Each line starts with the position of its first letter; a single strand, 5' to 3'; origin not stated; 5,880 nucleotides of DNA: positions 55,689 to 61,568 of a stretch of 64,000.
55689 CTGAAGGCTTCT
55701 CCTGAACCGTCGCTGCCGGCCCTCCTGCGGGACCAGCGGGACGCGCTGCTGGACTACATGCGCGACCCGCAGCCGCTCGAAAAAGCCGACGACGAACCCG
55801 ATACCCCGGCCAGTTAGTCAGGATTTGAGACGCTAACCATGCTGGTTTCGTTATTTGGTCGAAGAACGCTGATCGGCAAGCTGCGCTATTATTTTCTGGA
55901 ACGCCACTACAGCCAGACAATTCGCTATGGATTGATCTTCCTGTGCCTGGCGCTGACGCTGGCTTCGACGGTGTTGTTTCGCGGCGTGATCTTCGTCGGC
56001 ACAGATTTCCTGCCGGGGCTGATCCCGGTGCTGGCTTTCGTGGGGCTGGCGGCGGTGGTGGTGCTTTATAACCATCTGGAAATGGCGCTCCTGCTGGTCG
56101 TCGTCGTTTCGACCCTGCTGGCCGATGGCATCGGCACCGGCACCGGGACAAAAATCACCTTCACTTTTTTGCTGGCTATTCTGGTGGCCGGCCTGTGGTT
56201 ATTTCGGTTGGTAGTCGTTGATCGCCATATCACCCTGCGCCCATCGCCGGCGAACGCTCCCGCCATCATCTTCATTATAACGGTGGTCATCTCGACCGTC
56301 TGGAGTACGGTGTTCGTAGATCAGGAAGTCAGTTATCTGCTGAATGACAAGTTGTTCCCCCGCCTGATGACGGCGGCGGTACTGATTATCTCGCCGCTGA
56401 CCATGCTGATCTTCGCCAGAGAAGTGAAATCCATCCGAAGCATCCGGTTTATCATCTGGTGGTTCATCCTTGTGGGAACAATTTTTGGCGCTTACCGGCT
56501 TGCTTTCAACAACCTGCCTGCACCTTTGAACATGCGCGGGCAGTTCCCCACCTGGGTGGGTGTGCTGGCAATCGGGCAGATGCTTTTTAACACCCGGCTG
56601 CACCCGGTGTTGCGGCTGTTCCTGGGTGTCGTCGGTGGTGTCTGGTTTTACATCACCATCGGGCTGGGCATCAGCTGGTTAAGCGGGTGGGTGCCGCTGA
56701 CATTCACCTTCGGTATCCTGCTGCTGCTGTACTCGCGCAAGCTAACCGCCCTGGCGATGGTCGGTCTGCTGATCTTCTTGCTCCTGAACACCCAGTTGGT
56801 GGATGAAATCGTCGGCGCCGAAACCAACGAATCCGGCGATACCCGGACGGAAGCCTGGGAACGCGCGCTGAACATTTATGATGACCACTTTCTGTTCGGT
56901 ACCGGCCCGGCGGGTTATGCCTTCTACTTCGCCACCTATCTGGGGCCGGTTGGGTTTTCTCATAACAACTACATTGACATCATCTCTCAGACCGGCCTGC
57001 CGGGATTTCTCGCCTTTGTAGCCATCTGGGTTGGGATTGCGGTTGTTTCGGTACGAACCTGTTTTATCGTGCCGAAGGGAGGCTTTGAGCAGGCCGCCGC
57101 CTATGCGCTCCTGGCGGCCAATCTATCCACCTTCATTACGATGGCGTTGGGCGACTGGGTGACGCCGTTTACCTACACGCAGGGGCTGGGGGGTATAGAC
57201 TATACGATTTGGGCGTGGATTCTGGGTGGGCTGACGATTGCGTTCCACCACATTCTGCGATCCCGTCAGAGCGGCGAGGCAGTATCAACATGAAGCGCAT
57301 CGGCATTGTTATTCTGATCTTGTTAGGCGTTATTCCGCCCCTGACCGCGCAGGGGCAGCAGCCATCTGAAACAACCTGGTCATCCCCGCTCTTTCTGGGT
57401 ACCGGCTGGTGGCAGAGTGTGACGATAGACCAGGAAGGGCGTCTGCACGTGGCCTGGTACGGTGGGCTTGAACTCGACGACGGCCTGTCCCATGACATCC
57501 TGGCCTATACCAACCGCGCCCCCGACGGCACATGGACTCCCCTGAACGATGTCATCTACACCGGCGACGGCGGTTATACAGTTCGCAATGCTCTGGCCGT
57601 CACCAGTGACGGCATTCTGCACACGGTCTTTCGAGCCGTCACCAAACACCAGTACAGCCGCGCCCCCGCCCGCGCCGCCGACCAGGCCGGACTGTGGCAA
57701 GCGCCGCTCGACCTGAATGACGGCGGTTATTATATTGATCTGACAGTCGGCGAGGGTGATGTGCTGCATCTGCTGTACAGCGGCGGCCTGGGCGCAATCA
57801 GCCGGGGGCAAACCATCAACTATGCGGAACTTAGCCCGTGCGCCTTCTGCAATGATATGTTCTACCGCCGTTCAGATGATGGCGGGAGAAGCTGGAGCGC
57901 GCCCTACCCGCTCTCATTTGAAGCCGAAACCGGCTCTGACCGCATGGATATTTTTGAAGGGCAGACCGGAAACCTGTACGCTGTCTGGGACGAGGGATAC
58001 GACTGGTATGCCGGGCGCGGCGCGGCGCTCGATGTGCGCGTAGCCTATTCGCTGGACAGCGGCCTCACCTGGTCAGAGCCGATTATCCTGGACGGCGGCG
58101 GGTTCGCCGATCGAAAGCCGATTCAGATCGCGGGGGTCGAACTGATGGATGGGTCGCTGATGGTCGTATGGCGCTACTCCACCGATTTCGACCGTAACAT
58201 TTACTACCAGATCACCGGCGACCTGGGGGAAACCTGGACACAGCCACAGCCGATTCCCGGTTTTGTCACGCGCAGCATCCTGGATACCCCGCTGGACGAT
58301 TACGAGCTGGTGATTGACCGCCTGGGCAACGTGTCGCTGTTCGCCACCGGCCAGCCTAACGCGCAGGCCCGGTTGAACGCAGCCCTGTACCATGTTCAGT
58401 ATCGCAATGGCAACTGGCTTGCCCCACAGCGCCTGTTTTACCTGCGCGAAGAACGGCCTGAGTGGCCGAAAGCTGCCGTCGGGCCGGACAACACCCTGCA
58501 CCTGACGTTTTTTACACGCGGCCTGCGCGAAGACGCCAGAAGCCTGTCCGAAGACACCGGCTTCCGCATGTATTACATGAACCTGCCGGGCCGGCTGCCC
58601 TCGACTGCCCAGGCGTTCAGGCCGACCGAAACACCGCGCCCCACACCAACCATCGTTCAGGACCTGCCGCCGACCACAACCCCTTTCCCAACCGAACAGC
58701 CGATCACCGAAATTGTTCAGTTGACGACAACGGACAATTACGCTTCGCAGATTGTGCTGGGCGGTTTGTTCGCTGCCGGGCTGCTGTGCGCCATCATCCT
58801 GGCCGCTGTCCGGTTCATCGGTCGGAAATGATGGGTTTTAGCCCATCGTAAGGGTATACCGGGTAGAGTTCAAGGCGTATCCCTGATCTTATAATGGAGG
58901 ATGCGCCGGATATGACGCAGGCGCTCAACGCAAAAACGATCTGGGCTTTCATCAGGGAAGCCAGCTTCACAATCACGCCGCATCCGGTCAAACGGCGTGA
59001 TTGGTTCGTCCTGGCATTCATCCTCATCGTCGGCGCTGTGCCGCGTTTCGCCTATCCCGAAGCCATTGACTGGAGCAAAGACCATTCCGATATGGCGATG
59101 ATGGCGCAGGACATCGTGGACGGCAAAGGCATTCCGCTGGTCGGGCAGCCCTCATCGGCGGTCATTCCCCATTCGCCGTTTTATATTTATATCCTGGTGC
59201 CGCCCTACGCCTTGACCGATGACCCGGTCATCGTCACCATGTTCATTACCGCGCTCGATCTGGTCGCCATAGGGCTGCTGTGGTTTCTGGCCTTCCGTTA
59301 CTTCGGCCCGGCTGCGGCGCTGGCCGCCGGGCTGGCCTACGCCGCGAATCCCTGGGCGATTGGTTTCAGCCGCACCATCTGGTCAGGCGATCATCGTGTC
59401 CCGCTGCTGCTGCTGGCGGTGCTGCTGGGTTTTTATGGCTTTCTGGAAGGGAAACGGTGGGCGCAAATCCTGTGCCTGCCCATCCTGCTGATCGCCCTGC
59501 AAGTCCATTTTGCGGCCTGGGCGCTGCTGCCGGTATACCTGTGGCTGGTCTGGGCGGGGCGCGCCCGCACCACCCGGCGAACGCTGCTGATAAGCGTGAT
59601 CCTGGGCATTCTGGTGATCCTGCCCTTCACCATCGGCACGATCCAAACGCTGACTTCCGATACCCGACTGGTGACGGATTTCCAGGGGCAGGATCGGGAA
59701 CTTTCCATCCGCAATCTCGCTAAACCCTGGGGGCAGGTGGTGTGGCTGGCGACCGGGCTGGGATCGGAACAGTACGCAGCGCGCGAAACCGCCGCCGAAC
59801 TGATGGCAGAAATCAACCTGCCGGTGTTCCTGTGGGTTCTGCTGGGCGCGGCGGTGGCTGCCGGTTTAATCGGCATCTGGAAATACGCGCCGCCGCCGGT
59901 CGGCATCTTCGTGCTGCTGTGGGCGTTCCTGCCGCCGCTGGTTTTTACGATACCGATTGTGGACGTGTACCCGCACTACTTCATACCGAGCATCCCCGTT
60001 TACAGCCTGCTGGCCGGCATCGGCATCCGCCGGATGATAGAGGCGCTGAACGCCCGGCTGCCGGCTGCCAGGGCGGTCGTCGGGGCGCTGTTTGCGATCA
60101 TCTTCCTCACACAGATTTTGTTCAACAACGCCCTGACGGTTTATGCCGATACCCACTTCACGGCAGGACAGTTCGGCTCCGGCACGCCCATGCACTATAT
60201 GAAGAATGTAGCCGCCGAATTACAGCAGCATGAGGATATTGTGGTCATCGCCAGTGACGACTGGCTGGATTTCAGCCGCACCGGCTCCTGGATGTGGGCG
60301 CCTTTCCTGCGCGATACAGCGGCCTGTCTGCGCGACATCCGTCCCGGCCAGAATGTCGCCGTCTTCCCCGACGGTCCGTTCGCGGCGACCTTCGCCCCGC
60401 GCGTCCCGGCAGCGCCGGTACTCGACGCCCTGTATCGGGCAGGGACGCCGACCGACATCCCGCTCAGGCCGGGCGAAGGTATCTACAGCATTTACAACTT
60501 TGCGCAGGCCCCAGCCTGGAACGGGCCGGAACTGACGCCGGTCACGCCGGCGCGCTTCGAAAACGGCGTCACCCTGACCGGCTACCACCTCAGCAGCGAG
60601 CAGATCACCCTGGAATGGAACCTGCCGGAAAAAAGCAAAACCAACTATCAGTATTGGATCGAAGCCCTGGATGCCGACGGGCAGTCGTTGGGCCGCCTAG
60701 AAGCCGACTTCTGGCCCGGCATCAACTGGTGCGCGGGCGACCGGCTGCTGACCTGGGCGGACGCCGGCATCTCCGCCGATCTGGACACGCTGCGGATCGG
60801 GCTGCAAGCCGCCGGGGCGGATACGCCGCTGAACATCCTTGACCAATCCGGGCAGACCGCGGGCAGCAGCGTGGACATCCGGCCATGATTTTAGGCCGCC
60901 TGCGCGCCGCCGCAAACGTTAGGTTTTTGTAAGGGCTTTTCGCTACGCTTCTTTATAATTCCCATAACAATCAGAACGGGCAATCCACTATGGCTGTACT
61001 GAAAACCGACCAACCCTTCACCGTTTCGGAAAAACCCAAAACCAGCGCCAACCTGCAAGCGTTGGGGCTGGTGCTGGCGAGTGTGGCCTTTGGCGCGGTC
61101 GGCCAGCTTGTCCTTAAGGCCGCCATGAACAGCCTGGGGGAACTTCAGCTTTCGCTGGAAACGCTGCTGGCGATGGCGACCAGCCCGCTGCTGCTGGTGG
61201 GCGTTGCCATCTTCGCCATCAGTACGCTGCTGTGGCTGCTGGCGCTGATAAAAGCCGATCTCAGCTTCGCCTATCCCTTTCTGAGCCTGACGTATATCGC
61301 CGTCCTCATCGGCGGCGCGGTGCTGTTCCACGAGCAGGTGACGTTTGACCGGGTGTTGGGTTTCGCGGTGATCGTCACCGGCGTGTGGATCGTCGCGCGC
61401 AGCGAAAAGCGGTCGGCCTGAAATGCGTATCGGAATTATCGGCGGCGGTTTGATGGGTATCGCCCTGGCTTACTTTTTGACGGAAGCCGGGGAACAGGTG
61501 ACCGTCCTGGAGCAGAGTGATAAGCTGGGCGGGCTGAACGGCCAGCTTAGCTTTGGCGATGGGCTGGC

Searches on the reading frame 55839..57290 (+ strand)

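Call 11: search_protein_families(library=pfam, proteins=[window:55839-57290:+], max_evalue=0.001)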
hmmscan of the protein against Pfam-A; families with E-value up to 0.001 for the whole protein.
window:55839-57290:+ (484 aa): 1 family
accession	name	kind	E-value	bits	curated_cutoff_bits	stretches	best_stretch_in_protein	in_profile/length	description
PF04932.20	Wzy_C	-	2.6e-15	57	31.7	1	282-394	17-149/149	O-Antigen ligase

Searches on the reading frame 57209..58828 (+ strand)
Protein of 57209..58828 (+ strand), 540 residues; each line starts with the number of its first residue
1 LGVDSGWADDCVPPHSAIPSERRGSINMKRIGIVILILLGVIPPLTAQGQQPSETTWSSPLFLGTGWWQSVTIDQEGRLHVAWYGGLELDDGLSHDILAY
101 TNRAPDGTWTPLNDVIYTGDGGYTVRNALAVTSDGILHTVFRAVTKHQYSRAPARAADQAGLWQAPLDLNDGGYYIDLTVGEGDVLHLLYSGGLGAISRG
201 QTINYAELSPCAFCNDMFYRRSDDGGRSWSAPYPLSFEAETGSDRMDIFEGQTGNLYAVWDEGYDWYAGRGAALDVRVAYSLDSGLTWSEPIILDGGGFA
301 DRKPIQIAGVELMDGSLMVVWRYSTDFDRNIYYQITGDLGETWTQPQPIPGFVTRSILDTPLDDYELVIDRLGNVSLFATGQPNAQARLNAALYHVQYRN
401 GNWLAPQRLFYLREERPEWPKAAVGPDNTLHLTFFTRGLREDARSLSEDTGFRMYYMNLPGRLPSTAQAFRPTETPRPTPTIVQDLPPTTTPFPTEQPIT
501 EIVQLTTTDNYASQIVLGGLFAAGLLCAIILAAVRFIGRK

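Call 11: search_protein_families(library=pfam, proteins=[window:57209-58828:+], max_evalue=0.001)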
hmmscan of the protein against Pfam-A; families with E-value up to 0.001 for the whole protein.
window:57209-58828:+ (540 aa): 1 family
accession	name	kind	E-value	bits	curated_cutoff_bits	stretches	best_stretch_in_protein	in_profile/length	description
PF13088.12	BNR_2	-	2.4e-09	37.4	31.4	1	219-350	84-205/277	BNR repeat-like domain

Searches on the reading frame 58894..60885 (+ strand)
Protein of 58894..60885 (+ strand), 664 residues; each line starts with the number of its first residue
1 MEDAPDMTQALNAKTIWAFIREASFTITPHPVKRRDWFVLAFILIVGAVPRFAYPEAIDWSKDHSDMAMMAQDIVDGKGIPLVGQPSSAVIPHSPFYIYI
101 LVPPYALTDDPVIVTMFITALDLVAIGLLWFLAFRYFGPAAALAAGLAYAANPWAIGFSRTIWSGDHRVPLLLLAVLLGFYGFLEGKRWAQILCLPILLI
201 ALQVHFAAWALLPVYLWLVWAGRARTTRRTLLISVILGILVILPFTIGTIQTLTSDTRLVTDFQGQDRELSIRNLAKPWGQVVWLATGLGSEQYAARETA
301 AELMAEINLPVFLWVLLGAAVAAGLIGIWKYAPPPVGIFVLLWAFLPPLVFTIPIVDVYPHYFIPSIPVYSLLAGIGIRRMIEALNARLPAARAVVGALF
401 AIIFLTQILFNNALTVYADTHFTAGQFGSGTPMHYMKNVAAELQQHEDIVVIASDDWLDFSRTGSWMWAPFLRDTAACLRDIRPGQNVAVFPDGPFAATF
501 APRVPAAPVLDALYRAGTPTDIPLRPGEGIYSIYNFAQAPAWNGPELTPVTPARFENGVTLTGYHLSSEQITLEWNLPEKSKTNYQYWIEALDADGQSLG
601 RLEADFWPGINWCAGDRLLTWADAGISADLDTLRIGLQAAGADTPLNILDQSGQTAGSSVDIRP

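Call 11: search_protein_families(library=pfam, proteins=[window:58894-60885:+], max_evalue=0.001)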
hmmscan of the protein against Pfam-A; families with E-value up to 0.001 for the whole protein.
window:58894-60885:+ (664 aa): 0 families

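Call 27: search_protein_families(library=pfam, proteins=[window:58894-60885:+], max_evalue=0.1)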
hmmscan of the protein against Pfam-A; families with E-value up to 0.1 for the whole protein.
window:58894-60885:+ (664 aa): 1 family
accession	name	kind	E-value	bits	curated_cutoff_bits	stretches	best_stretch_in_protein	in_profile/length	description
PF13231.12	PMT_2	-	0.0062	17.2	26.1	1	93-245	2-157/160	Dolichyl-phosphate-mannose-protein mannosyltransferase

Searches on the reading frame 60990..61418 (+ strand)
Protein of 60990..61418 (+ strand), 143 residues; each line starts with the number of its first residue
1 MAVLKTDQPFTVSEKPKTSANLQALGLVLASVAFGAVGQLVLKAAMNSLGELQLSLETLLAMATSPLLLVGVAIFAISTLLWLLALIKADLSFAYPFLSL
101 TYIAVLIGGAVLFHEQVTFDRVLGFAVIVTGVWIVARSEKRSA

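Call 75: search_protein_families(library=pfam, proteins=[window:60990-61418:+], max_evalue=0.01)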
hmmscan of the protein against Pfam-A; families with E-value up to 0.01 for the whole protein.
window:60990-61418:+ (143 aa): 2 families
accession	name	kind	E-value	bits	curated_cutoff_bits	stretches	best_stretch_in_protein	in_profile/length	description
PF00892.27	EamA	-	6.9e-05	23.6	28.2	1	51-136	61-134/135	EamA-like transporter family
PF10639.15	TMEM234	-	0.00071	20.1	30.1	1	49-135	22-112/113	Putative transmembrane family 234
